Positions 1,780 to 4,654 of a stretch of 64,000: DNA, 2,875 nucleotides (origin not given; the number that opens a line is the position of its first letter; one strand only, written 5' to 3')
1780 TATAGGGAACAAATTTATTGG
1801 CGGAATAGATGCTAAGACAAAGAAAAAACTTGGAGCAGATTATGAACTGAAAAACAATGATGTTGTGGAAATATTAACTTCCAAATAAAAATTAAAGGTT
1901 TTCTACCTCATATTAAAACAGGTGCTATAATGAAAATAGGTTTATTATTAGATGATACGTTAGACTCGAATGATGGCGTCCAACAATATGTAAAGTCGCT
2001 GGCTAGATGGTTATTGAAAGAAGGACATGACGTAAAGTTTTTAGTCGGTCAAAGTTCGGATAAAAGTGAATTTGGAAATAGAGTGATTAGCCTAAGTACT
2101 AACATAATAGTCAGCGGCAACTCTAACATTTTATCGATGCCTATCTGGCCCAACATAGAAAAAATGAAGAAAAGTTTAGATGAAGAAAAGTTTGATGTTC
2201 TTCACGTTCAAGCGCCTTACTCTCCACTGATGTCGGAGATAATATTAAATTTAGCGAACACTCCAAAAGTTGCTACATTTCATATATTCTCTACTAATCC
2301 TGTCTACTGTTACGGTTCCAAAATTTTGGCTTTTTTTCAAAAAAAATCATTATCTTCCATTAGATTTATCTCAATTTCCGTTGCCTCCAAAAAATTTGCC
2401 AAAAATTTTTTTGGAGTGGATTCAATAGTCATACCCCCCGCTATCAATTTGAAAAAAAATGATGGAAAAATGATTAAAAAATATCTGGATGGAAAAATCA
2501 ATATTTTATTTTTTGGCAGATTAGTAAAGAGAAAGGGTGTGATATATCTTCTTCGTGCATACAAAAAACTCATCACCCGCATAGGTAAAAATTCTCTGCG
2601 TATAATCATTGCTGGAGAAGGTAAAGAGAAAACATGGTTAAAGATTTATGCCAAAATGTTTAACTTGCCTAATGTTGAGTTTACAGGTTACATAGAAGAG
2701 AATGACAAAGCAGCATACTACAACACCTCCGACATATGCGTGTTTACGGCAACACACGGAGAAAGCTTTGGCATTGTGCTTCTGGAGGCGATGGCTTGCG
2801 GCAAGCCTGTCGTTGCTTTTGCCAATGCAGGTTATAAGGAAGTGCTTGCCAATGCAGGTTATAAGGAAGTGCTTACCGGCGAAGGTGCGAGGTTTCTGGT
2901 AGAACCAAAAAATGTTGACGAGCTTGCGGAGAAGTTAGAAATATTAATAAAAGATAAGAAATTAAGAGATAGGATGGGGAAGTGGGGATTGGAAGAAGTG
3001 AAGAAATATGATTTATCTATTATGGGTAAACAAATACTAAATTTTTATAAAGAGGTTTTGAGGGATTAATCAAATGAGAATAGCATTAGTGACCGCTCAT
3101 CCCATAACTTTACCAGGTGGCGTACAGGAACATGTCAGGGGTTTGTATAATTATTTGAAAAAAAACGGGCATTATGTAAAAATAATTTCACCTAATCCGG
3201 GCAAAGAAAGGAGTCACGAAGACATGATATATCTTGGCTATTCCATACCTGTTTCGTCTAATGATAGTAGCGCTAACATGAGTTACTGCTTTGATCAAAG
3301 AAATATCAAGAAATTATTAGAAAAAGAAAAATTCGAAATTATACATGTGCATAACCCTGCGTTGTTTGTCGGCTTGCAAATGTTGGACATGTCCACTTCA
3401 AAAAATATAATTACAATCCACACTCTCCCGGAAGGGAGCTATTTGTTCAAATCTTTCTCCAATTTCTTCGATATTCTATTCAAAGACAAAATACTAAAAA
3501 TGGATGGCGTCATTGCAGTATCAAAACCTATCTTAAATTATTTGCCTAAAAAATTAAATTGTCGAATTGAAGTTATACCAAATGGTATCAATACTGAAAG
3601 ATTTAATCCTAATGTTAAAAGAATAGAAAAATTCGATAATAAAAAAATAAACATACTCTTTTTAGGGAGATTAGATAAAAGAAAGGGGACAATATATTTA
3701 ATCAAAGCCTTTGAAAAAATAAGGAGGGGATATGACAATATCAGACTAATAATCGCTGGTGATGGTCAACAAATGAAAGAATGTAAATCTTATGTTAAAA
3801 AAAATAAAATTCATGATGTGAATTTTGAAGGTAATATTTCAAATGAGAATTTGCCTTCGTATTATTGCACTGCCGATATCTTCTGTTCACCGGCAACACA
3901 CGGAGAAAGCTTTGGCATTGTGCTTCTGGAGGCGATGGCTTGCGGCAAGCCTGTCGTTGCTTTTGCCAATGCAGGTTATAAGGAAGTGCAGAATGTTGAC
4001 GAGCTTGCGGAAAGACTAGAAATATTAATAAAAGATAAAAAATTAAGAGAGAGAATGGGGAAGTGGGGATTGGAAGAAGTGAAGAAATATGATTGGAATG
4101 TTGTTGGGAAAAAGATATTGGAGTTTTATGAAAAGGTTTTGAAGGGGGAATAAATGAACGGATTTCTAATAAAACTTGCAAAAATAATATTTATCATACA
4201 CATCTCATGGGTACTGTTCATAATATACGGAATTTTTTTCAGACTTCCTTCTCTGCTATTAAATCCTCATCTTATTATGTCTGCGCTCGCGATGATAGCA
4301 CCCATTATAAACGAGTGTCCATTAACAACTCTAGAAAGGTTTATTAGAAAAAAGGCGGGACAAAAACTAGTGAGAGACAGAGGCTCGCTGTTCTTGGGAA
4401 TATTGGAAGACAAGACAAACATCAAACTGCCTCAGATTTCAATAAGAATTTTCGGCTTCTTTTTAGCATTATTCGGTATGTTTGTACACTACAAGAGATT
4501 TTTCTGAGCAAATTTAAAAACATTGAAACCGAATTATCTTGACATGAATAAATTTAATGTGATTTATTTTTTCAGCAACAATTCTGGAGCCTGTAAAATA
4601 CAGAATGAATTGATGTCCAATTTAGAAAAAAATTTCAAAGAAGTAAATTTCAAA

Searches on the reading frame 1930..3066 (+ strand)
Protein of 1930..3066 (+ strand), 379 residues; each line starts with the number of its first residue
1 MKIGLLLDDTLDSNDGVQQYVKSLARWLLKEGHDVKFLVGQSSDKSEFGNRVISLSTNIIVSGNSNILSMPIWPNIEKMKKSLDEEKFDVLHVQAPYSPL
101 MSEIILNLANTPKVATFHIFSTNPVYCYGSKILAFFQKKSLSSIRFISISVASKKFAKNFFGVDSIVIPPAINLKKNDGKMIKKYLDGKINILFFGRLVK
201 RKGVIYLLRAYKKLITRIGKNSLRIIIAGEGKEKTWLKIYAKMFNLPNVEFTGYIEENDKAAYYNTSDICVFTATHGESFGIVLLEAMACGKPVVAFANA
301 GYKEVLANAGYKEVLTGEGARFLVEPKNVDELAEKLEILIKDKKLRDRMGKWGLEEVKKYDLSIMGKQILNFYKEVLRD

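Call 36: find_encoding_contigs(protein=window:1930-3066:+, flank=10000, max_places=2)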
Protein window:1930-3066:+ (379 aa): no gene with exactly this product is on record in the collection.

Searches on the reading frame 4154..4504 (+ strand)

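Call 48: search_protein_families(library=pfam, proteins=[window:4154-4504:+], max_evalue=0.01)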
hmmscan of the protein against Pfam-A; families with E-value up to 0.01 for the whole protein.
window:4154-4504:+ (117 aa): 1 family
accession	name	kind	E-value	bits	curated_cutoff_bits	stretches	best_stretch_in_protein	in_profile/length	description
PF10861.13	DUF2784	-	3.4e-09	37.2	29.7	1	8-72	3-69/109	Protein of Unknown function (DUF2784)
